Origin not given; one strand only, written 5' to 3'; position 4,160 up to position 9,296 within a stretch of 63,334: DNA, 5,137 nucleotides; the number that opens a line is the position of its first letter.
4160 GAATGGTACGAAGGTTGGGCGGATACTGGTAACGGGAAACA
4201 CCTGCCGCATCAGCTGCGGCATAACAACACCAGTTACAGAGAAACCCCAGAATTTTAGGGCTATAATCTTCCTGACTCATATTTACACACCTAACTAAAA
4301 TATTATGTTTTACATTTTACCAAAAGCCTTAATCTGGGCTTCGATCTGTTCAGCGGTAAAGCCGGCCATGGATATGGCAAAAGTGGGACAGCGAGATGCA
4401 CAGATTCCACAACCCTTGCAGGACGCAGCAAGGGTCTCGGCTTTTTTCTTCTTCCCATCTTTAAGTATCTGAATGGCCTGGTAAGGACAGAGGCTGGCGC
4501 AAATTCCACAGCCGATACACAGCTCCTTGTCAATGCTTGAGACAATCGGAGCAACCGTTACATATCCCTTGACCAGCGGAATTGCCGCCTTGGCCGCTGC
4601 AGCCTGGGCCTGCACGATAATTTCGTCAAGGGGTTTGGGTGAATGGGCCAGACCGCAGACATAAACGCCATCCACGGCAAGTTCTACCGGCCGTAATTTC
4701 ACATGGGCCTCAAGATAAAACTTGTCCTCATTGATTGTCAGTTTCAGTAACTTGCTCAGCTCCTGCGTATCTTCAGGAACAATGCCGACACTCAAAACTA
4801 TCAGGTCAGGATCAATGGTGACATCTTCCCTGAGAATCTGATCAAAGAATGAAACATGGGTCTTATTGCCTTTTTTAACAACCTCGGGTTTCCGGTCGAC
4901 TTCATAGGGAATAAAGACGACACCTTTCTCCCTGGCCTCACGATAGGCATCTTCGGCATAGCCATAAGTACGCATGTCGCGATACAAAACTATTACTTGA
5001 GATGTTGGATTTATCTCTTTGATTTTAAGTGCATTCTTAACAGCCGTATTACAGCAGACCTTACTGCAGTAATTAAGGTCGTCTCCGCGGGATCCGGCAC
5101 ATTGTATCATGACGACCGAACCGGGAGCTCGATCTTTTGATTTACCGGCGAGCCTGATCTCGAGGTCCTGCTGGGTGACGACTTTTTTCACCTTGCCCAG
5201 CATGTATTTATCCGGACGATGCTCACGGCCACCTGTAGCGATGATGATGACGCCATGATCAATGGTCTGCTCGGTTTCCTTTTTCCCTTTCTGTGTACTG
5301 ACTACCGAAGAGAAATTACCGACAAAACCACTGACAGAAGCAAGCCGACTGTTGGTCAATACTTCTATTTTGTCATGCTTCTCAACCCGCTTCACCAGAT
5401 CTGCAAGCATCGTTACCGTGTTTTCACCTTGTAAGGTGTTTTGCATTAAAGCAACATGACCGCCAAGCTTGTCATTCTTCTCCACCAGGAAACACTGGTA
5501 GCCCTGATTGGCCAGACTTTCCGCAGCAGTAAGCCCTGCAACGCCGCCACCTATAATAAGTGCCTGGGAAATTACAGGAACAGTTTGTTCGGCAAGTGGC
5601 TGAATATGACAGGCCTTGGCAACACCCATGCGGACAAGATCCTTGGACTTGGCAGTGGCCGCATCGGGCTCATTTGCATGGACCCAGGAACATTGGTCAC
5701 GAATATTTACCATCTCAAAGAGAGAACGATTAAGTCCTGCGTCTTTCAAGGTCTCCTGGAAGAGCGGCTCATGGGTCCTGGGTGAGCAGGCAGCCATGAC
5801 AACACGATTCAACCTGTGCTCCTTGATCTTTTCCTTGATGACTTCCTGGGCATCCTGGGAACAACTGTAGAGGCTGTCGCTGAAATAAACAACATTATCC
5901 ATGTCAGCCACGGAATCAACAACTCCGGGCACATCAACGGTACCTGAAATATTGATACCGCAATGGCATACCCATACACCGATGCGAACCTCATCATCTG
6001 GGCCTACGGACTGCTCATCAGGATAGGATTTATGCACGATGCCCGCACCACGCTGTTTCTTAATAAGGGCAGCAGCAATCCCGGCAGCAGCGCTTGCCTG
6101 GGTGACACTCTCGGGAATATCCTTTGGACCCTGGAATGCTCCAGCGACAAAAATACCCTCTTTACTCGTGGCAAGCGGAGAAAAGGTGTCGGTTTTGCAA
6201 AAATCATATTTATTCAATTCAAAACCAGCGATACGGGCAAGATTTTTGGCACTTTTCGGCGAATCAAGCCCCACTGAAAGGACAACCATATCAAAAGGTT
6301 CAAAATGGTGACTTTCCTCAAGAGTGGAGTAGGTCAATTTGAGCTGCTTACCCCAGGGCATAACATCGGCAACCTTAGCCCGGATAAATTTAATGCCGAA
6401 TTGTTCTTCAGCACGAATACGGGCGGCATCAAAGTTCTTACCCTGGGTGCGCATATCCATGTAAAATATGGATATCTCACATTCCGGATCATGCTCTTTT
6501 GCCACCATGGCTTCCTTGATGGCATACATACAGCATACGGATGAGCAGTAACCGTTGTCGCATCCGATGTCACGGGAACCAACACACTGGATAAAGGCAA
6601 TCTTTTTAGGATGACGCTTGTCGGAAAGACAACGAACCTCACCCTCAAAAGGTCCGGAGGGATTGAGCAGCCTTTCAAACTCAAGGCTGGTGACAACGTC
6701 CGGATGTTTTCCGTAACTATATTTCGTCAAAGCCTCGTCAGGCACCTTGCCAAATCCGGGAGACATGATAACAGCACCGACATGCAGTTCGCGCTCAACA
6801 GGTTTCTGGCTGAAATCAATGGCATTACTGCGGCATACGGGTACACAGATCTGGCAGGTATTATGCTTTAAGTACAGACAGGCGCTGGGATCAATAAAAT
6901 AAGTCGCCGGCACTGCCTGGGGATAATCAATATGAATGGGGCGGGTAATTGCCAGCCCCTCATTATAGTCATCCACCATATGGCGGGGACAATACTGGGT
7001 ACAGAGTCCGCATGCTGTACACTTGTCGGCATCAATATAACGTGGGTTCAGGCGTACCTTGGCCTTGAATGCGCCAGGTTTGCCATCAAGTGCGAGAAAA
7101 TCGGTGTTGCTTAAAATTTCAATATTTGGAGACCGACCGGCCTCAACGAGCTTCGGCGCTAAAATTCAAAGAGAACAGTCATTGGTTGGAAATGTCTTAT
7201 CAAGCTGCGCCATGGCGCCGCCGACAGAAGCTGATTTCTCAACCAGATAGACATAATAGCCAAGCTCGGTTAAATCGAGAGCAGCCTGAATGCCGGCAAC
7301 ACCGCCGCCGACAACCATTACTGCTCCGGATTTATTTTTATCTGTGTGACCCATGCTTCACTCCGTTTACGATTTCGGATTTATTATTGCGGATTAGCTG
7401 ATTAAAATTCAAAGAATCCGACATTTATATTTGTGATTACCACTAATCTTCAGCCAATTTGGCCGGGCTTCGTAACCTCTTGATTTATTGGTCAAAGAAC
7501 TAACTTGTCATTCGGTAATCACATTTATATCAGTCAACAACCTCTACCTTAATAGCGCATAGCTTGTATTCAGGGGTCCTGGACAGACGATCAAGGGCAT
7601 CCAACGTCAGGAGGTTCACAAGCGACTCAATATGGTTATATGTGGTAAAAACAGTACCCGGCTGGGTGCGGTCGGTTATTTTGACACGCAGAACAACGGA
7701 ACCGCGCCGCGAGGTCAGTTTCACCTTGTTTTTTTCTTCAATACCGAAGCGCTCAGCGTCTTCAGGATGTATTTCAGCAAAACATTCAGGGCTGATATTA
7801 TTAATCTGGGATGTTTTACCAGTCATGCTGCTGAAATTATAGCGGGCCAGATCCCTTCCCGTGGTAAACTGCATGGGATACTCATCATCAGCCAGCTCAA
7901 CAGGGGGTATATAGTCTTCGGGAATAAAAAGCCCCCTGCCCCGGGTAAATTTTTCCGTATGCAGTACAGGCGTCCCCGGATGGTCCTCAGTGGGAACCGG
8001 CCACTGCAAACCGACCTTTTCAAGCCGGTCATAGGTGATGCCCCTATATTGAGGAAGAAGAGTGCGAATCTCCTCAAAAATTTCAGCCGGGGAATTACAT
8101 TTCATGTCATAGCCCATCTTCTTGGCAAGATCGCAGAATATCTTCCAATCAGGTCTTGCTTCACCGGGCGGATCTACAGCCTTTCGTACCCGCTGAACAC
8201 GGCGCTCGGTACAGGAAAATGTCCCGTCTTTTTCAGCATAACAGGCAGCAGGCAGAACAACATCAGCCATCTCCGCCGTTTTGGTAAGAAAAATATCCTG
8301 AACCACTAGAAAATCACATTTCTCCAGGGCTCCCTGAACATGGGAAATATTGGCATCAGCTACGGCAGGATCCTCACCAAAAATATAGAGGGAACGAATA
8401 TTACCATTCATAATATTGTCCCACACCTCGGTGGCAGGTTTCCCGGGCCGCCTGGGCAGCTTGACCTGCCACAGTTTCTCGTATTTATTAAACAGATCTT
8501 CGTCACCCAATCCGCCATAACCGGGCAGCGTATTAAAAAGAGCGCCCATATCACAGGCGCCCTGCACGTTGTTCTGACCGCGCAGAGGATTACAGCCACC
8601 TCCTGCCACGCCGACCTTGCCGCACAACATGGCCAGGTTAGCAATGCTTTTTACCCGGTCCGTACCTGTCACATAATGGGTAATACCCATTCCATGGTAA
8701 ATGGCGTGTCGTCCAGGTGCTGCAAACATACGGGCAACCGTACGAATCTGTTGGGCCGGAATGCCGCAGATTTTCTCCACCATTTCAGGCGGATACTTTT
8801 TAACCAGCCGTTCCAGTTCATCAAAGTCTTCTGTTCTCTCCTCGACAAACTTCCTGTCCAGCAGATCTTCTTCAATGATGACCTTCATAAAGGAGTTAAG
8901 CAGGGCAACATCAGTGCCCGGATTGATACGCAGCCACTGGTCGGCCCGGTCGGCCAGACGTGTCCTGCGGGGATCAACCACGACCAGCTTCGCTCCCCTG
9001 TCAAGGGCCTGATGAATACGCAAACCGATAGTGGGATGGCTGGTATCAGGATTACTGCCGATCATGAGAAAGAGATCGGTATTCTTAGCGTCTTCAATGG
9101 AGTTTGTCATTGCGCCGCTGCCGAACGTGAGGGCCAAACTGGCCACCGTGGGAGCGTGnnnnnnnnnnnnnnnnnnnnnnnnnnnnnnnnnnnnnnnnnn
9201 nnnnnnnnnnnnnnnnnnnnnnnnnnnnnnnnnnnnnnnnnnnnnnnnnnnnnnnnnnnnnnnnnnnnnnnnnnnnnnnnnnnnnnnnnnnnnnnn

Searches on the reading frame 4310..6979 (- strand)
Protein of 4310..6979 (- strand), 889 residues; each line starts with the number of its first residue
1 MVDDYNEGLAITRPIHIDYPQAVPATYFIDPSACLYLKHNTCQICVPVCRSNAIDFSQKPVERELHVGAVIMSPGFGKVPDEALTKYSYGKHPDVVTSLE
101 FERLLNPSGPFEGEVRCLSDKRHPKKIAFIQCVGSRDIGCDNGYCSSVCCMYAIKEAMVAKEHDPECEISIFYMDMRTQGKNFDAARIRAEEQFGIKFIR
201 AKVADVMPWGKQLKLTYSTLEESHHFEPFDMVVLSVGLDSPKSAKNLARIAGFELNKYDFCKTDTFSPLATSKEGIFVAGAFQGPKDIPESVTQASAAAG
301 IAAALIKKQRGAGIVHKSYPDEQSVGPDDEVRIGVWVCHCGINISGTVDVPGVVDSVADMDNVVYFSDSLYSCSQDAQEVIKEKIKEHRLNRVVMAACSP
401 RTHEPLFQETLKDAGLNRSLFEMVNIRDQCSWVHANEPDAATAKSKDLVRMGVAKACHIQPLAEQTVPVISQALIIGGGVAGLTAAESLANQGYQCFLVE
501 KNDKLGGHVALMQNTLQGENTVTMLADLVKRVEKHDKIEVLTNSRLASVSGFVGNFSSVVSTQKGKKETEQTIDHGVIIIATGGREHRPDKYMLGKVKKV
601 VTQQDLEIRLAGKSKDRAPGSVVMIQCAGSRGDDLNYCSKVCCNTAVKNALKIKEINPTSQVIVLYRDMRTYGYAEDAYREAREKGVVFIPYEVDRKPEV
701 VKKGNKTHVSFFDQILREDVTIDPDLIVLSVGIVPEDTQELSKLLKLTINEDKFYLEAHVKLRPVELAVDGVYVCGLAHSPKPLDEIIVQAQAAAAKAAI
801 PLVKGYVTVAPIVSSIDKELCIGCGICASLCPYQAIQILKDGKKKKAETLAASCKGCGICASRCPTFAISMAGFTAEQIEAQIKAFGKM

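Call 73: search_protein_families(library=pfam, proteins=[window:4310-6979:-], max_evalue=0.00001)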
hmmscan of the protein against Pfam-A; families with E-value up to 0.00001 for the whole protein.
window:4310-6979:- (889 aa): 11 families
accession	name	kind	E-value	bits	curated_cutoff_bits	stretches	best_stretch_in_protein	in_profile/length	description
PF07992.20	Pyr_redox_2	-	1.6e-21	77.4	26.1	1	473-795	3-288/291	Pyridine nucleotide-disulphide oxidoreductase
PF14697.11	Fer4_21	-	4.4e-11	43.2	35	1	815-871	2-59/59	4Fe-4S dicluster domain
PF12838.12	Fer4_7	-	1.1e-10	42.2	27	1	821-867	2-51/52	4Fe-4S dicluster domain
PF13450.12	NAD_binding_8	-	1.6e-09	38.4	21.9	1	475-510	1-36/68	NAD(P)-binding Rossmann-like domain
PF00890.30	FAD_binding_2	-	2.1e-09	37.5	20.4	1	473-511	2-40/414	FAD binding domain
PF00037.32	Fer4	-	2.5e-09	37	21.1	1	816-837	3-24/24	4Fe-4S binding domain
PF13237.11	Fer4_10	-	5.1e-07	30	25.5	1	816-865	4-53/53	4Fe-4S dicluster domain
PF13187.11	Fer4_9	-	8.7e-07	29.3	27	1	821-868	2-51/52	4Fe-4S dicluster domain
PF12837.12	Fer4_6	-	1.4e-06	28.4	25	1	815-836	3-24/24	4Fe-4S binding domain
PF01266.30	DAO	-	3.1e-06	27.4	27.9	0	473-507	2-36/353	FAD dependent oxidoreductase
PF12831.13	FAD_oxidored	-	5.5e-06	26.4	27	1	474-534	3-70/416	FAD dependent oxidoreductase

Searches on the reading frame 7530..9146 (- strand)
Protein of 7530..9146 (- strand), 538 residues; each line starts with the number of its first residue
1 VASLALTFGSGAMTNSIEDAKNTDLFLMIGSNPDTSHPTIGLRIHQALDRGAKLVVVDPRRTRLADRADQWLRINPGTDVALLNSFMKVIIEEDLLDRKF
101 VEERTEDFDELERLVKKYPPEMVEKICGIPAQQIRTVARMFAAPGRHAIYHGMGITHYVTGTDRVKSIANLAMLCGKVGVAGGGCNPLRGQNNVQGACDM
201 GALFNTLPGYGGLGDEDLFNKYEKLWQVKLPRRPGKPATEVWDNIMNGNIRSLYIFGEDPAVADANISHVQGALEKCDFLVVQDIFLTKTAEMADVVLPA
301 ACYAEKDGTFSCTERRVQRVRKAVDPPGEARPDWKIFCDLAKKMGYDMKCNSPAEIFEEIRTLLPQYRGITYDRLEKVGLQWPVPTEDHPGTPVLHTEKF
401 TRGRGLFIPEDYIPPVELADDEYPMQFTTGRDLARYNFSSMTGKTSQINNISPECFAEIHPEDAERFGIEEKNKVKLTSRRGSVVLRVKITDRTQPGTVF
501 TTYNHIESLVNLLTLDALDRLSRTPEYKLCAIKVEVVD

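Call 73: search_protein_families(library=pfam, proteins=[window:7530-9146:-], max_evalue=0.00001)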
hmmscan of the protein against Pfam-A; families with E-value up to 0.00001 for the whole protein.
window:7530-9146:- (538 aa): 2 families
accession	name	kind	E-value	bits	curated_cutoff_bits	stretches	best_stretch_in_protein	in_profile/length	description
PF00384.28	Molybdopterin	-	1.1e-65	222.5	24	1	12-343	97-353/353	Molybdopterin oxidoreductase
PF01568.27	Molydop_binding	-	9.4e-28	96.9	26.8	1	426-531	2-110/110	Molydopterin dinucleotide binding domain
